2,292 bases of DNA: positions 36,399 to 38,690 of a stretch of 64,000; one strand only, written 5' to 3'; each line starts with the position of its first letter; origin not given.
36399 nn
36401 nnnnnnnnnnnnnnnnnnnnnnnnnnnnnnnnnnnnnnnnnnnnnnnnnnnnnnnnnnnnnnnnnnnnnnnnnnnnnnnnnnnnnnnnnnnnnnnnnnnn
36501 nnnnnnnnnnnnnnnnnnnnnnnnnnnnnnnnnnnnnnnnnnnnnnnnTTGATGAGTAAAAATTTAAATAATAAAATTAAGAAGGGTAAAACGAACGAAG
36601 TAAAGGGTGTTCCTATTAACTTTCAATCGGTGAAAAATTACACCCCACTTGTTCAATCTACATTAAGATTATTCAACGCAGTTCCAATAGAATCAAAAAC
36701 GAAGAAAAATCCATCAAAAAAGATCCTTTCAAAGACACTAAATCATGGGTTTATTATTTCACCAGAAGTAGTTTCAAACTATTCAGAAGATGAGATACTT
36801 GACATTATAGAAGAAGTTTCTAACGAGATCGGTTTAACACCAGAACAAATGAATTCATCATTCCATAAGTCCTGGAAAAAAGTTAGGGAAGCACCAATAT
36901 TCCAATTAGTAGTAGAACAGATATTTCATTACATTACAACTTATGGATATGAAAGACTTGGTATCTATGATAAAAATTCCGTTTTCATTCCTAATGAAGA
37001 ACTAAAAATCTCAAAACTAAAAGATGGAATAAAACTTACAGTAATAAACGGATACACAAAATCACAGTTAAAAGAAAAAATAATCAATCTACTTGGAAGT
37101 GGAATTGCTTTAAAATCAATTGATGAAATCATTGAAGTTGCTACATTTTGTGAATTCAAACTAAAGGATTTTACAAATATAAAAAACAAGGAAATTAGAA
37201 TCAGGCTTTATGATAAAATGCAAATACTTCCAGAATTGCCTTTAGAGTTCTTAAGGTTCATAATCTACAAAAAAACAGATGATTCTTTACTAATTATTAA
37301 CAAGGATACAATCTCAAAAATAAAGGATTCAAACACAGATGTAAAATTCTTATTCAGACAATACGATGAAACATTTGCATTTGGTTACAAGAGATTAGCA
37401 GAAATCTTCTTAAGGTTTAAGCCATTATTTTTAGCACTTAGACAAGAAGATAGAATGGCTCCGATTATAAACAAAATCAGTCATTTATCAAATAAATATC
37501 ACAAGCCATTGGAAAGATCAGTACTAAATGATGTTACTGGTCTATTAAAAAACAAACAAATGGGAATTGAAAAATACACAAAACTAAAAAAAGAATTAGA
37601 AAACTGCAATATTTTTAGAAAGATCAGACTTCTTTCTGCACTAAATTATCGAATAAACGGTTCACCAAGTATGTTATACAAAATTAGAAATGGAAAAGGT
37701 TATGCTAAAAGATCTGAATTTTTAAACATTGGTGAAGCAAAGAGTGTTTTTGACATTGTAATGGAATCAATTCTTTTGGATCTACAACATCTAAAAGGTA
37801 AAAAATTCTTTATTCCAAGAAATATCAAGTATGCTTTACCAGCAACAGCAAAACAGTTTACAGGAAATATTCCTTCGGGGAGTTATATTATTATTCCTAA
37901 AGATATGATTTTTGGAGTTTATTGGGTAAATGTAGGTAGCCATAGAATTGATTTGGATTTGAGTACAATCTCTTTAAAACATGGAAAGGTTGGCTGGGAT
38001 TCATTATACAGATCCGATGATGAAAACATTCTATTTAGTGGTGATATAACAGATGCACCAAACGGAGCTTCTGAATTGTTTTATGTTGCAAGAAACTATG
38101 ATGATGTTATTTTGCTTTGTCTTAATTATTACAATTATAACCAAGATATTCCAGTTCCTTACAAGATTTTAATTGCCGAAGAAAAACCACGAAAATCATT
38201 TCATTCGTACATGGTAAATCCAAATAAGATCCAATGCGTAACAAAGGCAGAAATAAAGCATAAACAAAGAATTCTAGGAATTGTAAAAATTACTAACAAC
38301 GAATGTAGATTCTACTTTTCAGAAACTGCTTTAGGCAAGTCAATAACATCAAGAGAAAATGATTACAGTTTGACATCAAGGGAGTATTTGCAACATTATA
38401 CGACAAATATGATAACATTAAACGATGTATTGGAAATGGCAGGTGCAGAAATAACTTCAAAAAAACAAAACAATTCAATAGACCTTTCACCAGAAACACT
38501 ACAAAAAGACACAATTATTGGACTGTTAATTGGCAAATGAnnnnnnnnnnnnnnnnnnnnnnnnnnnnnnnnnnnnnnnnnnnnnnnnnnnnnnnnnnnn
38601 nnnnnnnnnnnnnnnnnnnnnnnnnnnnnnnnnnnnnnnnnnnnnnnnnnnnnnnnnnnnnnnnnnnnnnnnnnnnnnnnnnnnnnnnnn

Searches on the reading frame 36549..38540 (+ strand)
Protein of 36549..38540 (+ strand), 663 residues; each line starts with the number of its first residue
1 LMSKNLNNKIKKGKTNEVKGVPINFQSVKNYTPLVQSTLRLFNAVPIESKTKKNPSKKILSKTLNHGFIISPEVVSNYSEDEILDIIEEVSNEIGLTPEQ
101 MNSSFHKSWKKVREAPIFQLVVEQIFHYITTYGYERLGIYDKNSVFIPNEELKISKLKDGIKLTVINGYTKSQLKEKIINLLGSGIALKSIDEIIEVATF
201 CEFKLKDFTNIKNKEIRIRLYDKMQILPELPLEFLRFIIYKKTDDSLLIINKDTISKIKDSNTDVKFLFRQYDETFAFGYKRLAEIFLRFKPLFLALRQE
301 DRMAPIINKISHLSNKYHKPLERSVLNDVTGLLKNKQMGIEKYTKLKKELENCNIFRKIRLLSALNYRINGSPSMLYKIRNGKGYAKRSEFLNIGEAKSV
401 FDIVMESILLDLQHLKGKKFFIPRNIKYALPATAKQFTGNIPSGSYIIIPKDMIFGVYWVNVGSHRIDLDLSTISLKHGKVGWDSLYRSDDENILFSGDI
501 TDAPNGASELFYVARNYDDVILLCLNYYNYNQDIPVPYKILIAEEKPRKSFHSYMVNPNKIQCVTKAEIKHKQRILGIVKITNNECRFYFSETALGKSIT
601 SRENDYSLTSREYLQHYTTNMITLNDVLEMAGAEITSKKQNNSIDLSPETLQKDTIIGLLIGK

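Call 11: search_protein_families(library=pfam, proteins=[window:36549-38540:+], max_evalue=0.01)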
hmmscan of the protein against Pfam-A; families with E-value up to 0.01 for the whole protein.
window:36549-38540:+ (663 aa): 0 families

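Call 12: search_protein_families(library=phrogs, proteins=[window:36549-38540:+], max_evalue=0.001)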
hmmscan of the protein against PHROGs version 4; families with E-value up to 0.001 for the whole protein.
window:36549-38540:+ (663 aa): 0 families

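Call 80: search_protein_families(library=padloc, proteins=[window:36549-38540:+], max_evalue=0.001)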
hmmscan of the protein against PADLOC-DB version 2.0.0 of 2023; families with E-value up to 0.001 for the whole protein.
window:36549-38540:+ (663 aa): 0 families

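Call 81: search_protein_families(library=ncbifam, proteins=[window:36549-38540:+], max_evalue=0.001)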
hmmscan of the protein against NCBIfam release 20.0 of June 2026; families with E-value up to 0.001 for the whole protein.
window:36549-38540:+ (663 aa): 1 family
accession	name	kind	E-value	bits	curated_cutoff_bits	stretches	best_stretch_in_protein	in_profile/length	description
NF041916.1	RING_SCO0854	equivalog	0.00097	17.4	600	0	440-510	543-621/842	MXAN_6230/SCO0854 family RING domain-containing protein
